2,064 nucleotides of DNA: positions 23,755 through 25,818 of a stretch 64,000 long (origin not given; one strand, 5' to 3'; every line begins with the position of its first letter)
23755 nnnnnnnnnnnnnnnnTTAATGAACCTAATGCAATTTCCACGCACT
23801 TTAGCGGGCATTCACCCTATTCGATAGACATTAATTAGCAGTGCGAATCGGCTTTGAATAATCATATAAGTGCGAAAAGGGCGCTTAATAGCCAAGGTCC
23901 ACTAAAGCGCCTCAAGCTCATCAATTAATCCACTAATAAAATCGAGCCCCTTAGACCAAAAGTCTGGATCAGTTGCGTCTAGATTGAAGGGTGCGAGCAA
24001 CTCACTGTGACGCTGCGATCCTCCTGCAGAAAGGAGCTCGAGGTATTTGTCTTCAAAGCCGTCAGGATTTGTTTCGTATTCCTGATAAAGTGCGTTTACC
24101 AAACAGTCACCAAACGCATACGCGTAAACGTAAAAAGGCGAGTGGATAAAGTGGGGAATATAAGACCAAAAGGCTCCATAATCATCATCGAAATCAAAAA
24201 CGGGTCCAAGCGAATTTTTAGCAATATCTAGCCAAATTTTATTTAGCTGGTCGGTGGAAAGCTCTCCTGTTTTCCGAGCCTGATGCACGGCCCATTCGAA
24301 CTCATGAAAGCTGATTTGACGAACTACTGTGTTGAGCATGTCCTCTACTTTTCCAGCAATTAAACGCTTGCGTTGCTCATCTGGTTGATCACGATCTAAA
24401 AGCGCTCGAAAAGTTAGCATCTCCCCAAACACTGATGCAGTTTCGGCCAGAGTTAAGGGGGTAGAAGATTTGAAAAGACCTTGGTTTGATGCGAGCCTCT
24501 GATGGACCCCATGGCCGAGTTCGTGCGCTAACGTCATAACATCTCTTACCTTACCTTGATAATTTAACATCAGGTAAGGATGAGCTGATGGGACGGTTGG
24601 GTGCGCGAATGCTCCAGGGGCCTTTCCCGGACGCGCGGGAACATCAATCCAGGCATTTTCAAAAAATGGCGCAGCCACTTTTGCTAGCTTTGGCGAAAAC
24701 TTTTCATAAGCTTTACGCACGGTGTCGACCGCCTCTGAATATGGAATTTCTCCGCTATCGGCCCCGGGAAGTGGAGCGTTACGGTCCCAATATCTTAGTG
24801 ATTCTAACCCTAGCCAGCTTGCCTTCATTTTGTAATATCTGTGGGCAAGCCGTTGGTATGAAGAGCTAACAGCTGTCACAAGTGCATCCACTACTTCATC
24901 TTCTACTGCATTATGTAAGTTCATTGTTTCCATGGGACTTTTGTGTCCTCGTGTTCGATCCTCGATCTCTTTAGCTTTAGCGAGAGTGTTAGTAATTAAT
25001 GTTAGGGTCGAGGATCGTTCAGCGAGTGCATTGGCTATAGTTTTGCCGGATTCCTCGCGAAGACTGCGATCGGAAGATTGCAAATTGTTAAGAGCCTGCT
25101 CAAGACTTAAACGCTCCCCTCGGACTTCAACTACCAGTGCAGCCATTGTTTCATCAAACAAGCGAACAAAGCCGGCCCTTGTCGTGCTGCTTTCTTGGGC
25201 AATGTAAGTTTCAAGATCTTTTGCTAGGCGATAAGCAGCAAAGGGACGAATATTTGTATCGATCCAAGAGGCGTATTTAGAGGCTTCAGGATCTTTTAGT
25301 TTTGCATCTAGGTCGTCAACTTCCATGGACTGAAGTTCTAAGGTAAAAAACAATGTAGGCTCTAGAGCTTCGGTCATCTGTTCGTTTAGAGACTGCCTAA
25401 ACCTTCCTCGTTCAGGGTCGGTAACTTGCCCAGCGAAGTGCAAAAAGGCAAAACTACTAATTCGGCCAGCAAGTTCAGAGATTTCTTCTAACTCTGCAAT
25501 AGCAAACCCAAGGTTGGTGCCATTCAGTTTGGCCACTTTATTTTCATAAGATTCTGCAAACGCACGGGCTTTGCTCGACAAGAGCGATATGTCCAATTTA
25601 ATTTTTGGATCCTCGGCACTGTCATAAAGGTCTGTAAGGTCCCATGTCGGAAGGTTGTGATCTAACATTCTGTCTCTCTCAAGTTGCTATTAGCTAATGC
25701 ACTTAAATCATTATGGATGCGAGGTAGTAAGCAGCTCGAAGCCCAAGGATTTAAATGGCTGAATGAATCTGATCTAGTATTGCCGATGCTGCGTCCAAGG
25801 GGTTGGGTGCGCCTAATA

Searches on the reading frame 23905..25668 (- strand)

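Call 37: search_protein_families(library=pfam, proteins=[window:23905-25668:-])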
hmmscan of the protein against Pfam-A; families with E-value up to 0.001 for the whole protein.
window:23905-25668:- (588 aa): 2 families
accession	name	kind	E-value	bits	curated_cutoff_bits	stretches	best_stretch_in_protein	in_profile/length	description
PF01432.26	Peptidase_M3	-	4.7e-47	161.8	27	1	197-575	4-455/457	Peptidase family M3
PF08439.15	Peptidase_M3_N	-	1.5e-06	28.8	25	1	111-178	1-68/70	Oligopeptidase F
